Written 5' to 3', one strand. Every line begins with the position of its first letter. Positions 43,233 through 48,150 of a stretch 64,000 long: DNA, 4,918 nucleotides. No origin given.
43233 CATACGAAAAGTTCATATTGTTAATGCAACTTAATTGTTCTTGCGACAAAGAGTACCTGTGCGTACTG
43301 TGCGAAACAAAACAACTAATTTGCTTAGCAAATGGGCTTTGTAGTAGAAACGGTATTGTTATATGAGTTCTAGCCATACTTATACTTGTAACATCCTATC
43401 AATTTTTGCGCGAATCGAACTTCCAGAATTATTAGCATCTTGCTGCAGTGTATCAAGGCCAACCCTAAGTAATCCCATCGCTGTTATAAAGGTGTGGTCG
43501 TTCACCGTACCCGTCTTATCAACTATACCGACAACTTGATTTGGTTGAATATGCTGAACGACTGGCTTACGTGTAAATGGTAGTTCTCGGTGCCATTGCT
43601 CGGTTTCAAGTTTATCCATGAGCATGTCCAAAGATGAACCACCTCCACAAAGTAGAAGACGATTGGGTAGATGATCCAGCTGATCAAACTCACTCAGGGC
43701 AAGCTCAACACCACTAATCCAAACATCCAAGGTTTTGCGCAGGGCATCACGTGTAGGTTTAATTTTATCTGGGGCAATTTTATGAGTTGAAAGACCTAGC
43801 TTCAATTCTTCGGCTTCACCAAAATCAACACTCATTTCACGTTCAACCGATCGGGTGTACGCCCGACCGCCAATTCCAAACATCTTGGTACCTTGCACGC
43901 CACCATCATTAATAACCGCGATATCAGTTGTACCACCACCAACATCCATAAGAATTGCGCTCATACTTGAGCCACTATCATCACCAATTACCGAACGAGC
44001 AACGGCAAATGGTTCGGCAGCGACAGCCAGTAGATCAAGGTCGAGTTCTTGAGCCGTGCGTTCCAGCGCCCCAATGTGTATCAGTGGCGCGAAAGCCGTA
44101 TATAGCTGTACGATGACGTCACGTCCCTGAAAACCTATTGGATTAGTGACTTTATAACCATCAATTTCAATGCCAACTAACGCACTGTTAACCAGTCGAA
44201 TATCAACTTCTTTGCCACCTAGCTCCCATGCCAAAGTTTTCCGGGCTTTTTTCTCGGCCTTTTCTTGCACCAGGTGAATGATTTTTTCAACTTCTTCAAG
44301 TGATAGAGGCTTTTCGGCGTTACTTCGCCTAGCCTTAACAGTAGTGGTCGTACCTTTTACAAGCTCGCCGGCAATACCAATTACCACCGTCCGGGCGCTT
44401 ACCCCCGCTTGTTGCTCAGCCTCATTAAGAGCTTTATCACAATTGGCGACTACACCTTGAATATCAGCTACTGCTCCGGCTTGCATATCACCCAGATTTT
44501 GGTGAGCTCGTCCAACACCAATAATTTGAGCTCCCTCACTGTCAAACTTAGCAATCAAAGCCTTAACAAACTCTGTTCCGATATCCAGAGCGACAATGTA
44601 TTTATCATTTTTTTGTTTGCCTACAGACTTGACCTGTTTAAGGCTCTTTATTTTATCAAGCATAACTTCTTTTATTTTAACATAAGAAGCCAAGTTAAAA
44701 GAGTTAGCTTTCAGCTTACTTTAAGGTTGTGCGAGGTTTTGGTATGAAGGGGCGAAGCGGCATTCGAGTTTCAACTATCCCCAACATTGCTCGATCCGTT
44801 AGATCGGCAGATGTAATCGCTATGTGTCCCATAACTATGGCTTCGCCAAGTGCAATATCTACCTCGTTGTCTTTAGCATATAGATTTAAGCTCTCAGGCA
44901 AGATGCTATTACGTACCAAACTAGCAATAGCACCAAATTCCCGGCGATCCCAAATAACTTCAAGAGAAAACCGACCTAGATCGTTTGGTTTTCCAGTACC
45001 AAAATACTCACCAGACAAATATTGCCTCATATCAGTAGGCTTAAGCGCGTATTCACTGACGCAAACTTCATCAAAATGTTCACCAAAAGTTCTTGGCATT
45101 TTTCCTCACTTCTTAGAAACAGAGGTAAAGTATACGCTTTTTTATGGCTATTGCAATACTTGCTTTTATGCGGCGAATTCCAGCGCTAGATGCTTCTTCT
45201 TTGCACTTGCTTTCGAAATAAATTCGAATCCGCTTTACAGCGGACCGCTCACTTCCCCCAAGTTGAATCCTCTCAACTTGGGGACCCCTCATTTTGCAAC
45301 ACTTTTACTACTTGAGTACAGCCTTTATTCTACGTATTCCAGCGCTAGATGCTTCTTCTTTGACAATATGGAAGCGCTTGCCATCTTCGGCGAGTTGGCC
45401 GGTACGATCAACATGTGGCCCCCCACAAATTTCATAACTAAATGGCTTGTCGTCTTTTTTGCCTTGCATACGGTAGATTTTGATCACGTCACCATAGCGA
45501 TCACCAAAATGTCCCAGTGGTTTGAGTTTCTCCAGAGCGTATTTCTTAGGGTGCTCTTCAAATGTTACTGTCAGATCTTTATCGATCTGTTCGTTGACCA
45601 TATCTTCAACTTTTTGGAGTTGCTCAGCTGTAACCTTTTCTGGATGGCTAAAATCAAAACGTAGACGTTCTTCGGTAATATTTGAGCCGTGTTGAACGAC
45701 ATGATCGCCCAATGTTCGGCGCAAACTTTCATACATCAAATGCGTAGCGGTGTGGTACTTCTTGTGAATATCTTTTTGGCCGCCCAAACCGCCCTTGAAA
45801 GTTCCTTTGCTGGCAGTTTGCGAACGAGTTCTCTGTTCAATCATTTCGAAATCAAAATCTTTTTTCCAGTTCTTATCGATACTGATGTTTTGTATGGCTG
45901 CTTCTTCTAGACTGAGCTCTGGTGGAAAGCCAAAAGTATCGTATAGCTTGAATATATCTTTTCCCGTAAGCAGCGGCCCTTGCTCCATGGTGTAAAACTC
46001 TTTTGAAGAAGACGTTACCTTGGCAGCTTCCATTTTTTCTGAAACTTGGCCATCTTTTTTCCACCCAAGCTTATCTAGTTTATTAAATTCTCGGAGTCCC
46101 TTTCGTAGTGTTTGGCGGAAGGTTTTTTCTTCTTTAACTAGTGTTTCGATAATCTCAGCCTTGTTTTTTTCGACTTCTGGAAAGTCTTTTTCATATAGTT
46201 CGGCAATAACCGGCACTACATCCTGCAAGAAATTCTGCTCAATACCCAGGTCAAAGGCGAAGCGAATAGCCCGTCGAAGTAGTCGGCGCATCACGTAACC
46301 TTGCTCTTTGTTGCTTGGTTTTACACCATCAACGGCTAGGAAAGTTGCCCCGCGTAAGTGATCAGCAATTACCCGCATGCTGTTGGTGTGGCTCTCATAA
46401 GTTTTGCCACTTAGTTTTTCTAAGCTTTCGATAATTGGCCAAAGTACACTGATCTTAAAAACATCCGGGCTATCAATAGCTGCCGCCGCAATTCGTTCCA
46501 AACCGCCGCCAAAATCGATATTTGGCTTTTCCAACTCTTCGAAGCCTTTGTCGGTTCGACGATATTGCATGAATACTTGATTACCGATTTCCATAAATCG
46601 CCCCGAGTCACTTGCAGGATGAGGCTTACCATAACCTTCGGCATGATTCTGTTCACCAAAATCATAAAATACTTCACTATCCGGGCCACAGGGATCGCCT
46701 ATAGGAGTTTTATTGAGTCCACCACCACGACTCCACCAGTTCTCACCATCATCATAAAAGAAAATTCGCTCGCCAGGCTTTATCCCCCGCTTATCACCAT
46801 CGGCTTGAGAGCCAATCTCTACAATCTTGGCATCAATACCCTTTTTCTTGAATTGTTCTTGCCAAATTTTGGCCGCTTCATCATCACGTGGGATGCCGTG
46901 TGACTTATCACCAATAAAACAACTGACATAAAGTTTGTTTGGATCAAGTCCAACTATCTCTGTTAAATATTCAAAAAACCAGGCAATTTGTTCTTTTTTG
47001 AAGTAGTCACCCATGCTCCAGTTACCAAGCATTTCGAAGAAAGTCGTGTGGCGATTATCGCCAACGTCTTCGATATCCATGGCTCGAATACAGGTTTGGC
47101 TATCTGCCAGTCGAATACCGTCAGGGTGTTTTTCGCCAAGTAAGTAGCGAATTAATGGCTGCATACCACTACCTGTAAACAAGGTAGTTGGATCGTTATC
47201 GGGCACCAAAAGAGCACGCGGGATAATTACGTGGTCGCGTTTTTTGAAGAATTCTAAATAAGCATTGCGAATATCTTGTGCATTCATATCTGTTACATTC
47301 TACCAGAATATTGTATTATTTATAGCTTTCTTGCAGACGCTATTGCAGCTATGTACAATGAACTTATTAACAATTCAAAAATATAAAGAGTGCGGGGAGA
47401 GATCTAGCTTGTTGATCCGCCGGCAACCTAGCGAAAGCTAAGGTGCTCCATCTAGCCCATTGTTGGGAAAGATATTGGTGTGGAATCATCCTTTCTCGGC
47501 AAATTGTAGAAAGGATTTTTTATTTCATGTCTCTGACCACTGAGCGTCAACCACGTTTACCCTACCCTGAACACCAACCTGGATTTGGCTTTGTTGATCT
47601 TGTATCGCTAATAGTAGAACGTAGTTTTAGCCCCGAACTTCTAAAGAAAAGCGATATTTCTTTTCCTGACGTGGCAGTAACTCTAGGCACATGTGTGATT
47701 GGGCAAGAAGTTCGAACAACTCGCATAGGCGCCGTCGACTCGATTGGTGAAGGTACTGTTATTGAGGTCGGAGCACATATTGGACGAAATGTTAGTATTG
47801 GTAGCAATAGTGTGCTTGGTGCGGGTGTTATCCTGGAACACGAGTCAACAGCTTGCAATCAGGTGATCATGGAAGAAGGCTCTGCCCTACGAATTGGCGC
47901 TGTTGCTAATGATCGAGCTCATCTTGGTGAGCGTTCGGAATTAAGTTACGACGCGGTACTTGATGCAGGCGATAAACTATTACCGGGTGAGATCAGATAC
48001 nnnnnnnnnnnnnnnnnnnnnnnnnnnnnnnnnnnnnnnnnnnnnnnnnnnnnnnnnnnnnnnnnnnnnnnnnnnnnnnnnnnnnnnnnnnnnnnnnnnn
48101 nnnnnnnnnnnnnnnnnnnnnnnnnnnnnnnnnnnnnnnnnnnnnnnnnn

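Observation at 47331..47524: Candidate SAM-I-class riboswitch controlling an orphan hexapeptide-repeat protein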

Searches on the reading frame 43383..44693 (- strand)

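Call 8: search_protein_families(library=pfam, proteins=[window:43383-44693:-], max_evalue=0.01)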
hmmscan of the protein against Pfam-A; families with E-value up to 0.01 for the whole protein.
window:43383-44693:- (437 aa): 7 families
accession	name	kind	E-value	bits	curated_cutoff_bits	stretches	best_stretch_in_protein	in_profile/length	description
PF14450.12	FtsA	-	4.4e-12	46.9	31.8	1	248-407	2-127/127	Cell division protein FtsA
PF06277.17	EutA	-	0.00022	20.7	27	1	244-278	143-177/475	Ethanolamine utilisation protein EutA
PF11104.14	PilM_2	-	0.00055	19.4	27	1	229-363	166-295/340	Type IV pilus assembly protein PilM;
PF00370.27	FGGY_N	-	0.0013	18.8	28.8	1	32-111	1-79/245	FGGY family of carbohydrate kinases, N-terminal domain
PF06723.19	MreB_Mbl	-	0.0029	16.9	27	1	242-283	143-184/327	MreB/Mbl protein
PF01968.24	Hydantoinase_A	-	0.0083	15.8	22.9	0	243-268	78-103/291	Hydantoinase/oxoprolinase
PF13941.12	MutL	-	0.0093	15.2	27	0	206-290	206-292/450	MutL protein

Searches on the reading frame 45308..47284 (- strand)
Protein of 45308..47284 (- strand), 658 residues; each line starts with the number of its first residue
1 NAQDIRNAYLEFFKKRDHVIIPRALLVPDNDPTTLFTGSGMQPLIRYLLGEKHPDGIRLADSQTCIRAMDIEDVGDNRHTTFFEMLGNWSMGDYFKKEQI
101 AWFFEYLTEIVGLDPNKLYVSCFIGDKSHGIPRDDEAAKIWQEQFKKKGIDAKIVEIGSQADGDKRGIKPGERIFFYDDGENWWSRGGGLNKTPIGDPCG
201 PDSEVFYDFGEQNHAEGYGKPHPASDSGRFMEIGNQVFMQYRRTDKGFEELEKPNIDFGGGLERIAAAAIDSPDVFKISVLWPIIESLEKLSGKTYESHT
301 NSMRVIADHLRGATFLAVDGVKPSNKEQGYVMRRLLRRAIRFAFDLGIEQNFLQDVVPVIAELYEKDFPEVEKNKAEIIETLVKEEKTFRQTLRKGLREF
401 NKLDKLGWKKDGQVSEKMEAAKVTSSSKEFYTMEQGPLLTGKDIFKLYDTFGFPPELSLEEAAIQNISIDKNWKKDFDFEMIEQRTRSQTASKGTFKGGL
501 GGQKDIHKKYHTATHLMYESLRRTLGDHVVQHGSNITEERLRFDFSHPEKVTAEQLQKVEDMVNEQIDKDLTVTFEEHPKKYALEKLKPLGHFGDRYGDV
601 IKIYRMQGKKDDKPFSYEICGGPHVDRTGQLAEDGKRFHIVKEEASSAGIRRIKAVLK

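Call 8: search_protein_families(library=pfam, proteins=[window:45308-47284:-], max_evalue=0.01)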
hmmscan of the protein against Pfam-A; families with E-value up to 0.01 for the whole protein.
window:45308-47284:- (658 aa): 2 families
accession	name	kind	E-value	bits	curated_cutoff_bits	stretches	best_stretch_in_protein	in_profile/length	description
PF01411.24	tRNA-synt_2c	-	1.7e-114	383.8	30.3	1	4-522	1-461/552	tRNA synthetases class II (A)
PF07973.19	tRNA_SAD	-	1e-10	41.9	24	1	602-653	2-43/44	Threonyl and Alanyl tRNA synthetase second additional domain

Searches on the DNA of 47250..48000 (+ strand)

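Call 3: search_rna_families(source=window, start=47250, end=47650, threshold=evalue, max_evalue=10, show_alignments=4)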
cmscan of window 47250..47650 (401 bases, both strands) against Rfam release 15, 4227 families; matches with E-value up to 10: 3.
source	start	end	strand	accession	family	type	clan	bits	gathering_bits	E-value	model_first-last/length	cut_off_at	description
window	47378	47478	+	RF00162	SAM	Cis-reg; riboswitch;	CL00012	49.6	44.4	1.4e-10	1-108/108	no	SAM riboswitch aptamer (S box leader)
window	47500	47587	+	RF00611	SNORD111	Gene; snRNA; snoRNA; CD-box;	-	17.8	46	2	1-89/89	no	Small nucleolar RNA SNORD111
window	47426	47528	+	RF01906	HOTAIR_3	Gene; lncRNA;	-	12.5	80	2.2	1-98/98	no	HOTAIR conserved region 3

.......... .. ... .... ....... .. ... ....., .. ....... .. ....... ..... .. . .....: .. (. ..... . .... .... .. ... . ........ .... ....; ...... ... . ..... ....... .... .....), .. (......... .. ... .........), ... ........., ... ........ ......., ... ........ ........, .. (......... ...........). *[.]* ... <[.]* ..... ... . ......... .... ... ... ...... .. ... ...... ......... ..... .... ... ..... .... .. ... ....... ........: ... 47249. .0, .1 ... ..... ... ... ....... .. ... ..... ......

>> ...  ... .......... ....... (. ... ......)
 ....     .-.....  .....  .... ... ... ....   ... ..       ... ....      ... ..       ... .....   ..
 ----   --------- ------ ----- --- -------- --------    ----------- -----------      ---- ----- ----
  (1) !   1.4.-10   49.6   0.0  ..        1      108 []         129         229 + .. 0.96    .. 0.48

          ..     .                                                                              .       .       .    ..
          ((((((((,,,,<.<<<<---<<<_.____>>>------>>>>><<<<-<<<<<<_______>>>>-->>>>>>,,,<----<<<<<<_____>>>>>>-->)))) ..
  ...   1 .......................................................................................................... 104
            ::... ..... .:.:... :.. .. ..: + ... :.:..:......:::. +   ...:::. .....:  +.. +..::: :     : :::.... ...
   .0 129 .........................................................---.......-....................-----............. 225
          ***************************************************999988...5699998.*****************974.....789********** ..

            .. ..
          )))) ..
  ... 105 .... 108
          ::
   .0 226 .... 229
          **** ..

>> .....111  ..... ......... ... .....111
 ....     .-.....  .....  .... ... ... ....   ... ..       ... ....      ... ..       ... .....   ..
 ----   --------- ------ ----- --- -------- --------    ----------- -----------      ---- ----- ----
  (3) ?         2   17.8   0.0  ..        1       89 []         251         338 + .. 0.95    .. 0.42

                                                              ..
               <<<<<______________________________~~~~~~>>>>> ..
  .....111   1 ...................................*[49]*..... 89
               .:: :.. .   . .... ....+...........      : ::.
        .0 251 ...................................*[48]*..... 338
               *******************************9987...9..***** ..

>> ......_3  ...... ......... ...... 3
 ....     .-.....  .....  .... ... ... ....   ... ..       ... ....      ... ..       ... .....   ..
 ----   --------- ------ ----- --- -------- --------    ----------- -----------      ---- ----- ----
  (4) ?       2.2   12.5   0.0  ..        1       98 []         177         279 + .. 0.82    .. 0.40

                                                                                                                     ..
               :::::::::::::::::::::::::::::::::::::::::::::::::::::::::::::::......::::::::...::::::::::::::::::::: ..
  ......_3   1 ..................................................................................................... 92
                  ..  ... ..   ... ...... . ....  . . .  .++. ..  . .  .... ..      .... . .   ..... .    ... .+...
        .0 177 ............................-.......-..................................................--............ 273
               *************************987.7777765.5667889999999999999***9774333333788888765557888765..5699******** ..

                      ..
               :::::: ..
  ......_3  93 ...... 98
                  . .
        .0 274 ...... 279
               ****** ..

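Call 14: search_rna_families(sources=[L001, L002, L003, L004], threshold=evalue, max_evalue=0.01, show_alignments=4)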
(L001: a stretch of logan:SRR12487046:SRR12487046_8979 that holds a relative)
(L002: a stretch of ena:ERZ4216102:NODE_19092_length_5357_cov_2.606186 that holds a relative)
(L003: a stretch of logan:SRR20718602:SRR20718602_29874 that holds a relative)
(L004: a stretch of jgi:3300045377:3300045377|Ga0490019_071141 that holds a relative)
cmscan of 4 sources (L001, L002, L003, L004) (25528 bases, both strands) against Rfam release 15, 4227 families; matches with E-value up to 0.01: 4.
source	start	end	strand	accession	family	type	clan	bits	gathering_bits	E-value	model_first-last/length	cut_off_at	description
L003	2581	2680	+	RF00162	SAM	Cis-reg; riboswitch;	CL00012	51.6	44.4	2.4e-09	1-108/108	no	SAM riboswitch aptamer (S box leader)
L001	5853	5953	+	RF00162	SAM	Cis-reg; riboswitch;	CL00012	49.6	44.4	9.2e-09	1-108/108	no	SAM riboswitch aptamer (S box leader)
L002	2000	2100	+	RF00162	SAM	Cis-reg; riboswitch;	CL00012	49.6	44.4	9.2e-09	1-108/108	no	SAM riboswitch aptamer (S box leader)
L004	692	792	+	RF00162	SAM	Cis-reg; riboswitch;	CL00012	49.6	44.4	9.2e-09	1-108/108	no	SAM riboswitch aptamer (S box leader)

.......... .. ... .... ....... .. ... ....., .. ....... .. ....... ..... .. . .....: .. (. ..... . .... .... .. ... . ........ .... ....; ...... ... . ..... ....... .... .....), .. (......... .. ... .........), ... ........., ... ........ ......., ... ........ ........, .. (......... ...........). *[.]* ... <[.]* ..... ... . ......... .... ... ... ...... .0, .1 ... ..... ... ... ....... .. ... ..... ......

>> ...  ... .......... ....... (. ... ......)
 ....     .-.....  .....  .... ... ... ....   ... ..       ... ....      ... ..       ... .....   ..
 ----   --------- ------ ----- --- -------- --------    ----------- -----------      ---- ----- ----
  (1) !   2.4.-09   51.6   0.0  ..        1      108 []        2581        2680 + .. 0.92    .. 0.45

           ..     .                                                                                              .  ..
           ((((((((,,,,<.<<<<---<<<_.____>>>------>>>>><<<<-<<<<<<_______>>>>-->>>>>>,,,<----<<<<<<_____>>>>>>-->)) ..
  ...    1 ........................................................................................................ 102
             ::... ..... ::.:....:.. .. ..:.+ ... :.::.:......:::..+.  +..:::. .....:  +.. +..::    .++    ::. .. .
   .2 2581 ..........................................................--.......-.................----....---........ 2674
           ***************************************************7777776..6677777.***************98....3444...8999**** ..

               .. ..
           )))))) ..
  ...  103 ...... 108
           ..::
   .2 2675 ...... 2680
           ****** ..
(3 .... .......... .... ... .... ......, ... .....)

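Call 30: search_rna_families(sources=[L005, L006, L007], threshold=evalue, max_evalue=0.1, show_alignments=3)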
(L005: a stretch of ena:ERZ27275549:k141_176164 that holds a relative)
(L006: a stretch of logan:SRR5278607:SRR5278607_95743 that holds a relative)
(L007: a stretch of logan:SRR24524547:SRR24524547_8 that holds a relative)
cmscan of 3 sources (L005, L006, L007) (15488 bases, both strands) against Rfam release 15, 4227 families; matches with E-value up to 0.1: 3.
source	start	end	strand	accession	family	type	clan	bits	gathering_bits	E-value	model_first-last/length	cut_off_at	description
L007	3307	3409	+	RF00162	SAM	Cis-reg; riboswitch;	CL00012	51.9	44.4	1.2e-09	1-108/108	no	SAM riboswitch aptamer (S box leader)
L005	359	463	+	RF00162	SAM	Cis-reg; riboswitch;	CL00012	48.9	44.4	8.4e-09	1-108/108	no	SAM riboswitch aptamer (S box leader)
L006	118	222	+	RF00162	SAM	Cis-reg; riboswitch;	CL00012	48.9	44.4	8.4e-09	1-108/108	no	SAM riboswitch aptamer (S box leader)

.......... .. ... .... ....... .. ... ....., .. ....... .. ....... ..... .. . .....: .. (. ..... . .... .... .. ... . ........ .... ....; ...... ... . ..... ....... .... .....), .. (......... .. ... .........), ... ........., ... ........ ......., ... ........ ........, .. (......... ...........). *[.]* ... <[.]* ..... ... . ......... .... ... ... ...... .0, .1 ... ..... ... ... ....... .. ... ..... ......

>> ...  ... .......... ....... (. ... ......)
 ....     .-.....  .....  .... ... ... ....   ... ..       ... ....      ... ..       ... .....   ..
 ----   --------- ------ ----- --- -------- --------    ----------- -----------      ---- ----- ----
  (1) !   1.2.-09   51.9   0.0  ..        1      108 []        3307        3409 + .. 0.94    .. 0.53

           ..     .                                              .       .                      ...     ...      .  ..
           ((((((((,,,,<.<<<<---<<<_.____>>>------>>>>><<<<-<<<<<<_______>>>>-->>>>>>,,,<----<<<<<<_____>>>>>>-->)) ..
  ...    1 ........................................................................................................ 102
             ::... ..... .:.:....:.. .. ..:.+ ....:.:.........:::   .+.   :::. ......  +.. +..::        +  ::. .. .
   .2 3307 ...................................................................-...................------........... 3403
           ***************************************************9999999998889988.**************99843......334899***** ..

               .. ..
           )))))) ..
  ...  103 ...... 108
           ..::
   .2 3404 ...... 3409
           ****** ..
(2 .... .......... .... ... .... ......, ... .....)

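Call 36: search_rna_families(sources=[L008, L009, L010, L011, L012, L013, L014], threshold=evalue, max_evalue=0.1, show_alignments=0)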
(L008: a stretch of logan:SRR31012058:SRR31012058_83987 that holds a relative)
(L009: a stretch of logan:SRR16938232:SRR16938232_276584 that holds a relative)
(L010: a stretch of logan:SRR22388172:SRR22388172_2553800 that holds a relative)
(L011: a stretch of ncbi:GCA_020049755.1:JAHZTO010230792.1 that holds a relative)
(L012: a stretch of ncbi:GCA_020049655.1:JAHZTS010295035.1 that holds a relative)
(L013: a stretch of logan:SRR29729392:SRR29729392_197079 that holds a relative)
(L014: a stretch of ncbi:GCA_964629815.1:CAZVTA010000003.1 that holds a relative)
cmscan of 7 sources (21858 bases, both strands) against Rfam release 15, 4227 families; matches with E-value up to 0.1: 6.
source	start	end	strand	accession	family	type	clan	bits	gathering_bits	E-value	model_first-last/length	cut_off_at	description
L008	299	397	+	RF00162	SAM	Cis-reg; riboswitch;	CL00012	57.1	44.4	5.1e-11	1-108/108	no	SAM riboswitch aptamer (S box leader)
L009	177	275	+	RF00162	SAM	Cis-reg; riboswitch;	CL00012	57.1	44.4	5.1e-11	1-108/108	no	SAM riboswitch aptamer (S box leader)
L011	461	566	+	RF00162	SAM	Cis-reg; riboswitch;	CL00012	53.8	44.4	4.6e-10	1-108/108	no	SAM riboswitch aptamer (S box leader)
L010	3900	4005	+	RF00162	SAM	Cis-reg; riboswitch;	CL00012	52.6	44.4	1e-09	1-108/108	no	SAM riboswitch aptamer (S box leader)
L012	512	617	+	RF00162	SAM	Cis-reg; riboswitch;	CL00012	50.3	44.4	4.8e-09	1-108/108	no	SAM riboswitch aptamer (S box leader)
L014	3859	3960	+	RF00162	SAM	Cis-reg; riboswitch;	CL00012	41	44.4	2.4e-06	1-108/108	no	SAM riboswitch aptamer (S box leader)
